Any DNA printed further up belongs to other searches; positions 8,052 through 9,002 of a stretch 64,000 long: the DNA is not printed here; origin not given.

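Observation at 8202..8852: Tde1-type (Ntox15, HxxD) nuclease toxin in an actinobacterial ESX/T7SS-style context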

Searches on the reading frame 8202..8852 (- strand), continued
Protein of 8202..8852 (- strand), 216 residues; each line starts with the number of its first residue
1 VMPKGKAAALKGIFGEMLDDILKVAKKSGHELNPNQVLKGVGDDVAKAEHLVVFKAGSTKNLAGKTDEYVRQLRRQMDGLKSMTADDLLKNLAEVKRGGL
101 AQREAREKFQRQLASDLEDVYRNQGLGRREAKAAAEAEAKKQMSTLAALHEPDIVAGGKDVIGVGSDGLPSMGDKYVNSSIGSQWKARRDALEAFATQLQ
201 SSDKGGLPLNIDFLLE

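Call 47: search_dna_similar(query=window:8202-8849:-, collection=phages, mode=protein, max_rows=12)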
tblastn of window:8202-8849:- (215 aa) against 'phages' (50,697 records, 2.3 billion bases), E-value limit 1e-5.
Records with a match: 1; places in all: 1; records where one place covers at least 80% of the query: 0.
Best place of each record, by identity: <60% 1.
By first word of the organism name: Streptococcus 1.
By host as written in the record: Streptococcus suis 1.
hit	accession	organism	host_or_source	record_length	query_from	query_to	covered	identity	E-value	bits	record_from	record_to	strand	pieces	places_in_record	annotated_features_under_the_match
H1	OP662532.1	Streptococcus phage YS34-rum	Streptococcus suis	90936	59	187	60%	42.3%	1e-11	69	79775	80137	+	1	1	hypothetical protein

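Call 53: predict_structure(alignment_id=A4)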
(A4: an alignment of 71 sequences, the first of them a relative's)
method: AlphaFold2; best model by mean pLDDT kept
length: 215 residues; sequences in the alignment: 71
mean_pLDDT: 93.3   pTM: 0.88
mean pLDDT of the five models: 93.3, 92.7, 91.7, 91.6, 89.5
residues with pLDDT >= 90: 181; 70-90: 29; 50-70: 2; < 50: 3
segments of 3 or more residues with pLDDT < 50: 1-3
pLDDT, mean of each block of 10 residues (from residue 1): 65 86 90 88 93 93 95 96 98 92 97 98 98 98 97 92 94 97 95 98 97 96
secondary structure, 60 per line:
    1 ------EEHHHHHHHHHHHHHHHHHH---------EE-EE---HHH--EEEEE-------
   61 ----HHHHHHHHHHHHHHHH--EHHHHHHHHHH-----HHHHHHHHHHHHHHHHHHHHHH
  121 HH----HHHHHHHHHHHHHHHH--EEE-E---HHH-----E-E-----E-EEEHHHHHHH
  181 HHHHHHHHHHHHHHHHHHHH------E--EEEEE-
elements in order: H9-26 E49-53 H65-80 H84-93 H99-122 H127-142 E145-147 E171-173 H174-200 E210-214

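Call 56: fold_search(model_id=the predicted structure, library=pdb)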
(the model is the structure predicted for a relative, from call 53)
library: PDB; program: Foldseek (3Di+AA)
matches with E <= 10: 33; with E <= 0.001: 4
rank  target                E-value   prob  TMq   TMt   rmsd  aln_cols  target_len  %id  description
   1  8fzy_C                1.4e-06  1.00  0.53  0.62   5.9       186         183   25  Bacteroides spp. Ntox15 domain type VI secretion system effector Tde1 (released 2023-07-05)
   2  8fzy_A                2.5e-06  1.00  0.56  0.64   4.5       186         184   24  Bacteroides spp. Ntox15 domain type VI secretion system effector Tde1 (released 2023-07-05)
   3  8fzy_B                3.4e-06  1.00  0.60  0.70   3.7       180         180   24  Bacteroides spp. Ntox15 domain type VI secretion system effector Tde1 (released 2023-07-05)
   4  8fzy_G                9.7e-06  1.00  0.54  0.69   4.8       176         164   23  Bacteroides spp. Ntox15 domain type VI secretion system effector Tde1 (released 2023-07-05)
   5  1s0p_A                1.3e+00  0.05  0.16  0.18  14.7       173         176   13  Structure of the N-Terminal Domain of the Adenylyl Cyclase-Associated Protein (CAP) from Dictyostelium discoideum. (released 2004-01-27)
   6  4r71_C                2.0e+00  0.08  0.18  0.07  13.9       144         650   12  Structure of the Qbeta holoenzyme complex in the P1211 crystal form (released 2015-09-23)
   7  1aip_C                3.0e+00  0.04  0.16  0.17  14.6       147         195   14  EF-TU EF-TS COMPLEX FROM THERMUS THERMOPHILUS (released 1997-10-22)
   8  4pc1_D                3.3e+00  0.14  0.17  0.14   8.8        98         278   11  Elongation Factor Tu:Ts complex with a bound phosphate (released 2015-05-06)
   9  4pc6_C                3.7e+00  0.06  0.19  0.15  13.2       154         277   15  Elongation factor Tu:Ts complex with bound GDPNP (released 2015-05-06)
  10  5x20_F                4.0e+00  0.02  0.14  0.16  15.7       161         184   10  The ternary structure of D-mandelate dehydrogenase with NADH and anilino(oxo)acetate (released 2017-04-05)
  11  9uc5_B                4.4e+00  0.06  0.16  0.30  21.1       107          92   16  Mini-protein binder of N-terminal domain of nucleocapsid protein of SARS-CoV2 (released 2026-02-25)
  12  2b5i_A                4.4e+00  0.02  0.13  0.20  16.2       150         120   10  cytokine receptor complex (released 2005-11-29)
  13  1qvi_A                5.3e+00  0.01  0.10  0.05  15.2        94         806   12  Crystal structure of scallop myosin S1 in the pre-power stroke state to 2.6 Angstrom resolution: flexibility and funct (released 2003-12-16)
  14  6tpk                  5.6e+00  0.02  0.12  0.07  19.7       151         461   10  Crystal structure of the human oxytocin receptor (released 2020-08-05)
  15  9i8p                  6.0e+00  0.01  0.10  0.05  13.6        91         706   12  Human beta-cardiac myosin wild type motor domain in the pre-powerstroke state, MgADP.VO4 form (released 2025-10-22)
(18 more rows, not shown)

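Call 84: find_encoding_contigs(protein=P0004, flank=9000, max_places=2)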
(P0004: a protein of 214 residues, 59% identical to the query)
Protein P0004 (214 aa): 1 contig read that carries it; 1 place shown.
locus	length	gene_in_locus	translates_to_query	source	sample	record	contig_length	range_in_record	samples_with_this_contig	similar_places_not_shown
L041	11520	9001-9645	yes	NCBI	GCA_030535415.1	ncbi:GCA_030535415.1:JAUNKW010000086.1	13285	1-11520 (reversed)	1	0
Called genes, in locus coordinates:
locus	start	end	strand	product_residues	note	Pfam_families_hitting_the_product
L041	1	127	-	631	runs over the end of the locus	?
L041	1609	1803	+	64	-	-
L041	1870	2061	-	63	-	PF14013:MT0933_antitox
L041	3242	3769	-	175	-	-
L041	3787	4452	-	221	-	PF00588:SpoU_methylase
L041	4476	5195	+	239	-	PF09335:VTT_dom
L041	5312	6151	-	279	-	PF04011:LemA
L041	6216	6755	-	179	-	PF00156:Pribosyltran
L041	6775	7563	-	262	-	PF04203:Sortase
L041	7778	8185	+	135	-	PF02575:YbaB_DNA_bd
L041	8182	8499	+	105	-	PF06013:WXG100 (weak)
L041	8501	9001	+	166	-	PF25547:WXG100_2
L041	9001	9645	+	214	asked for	PF15604:Ntox15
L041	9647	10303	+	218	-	PF08887:GAD-like, PF08906:T6SS_Tdi1_C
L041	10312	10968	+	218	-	PF08887:GAD-like, PF08906:T6SS_Tdi1_C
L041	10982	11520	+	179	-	PF08887:GAD-like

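Call 89: search_protein_families(library=padloc, proteins=[window:8202-8849:-], max_evalue=0.01)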
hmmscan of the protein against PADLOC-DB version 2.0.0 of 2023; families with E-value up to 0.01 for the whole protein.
window:8202-8849:- (215 aa): 0 families

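Call 90: search_protein_families(library=phrogs, proteins=[window:8202-8849:-], max_evalue=0.01)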
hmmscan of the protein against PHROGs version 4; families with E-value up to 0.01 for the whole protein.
window:8202-8849:- (215 aa): 0 families
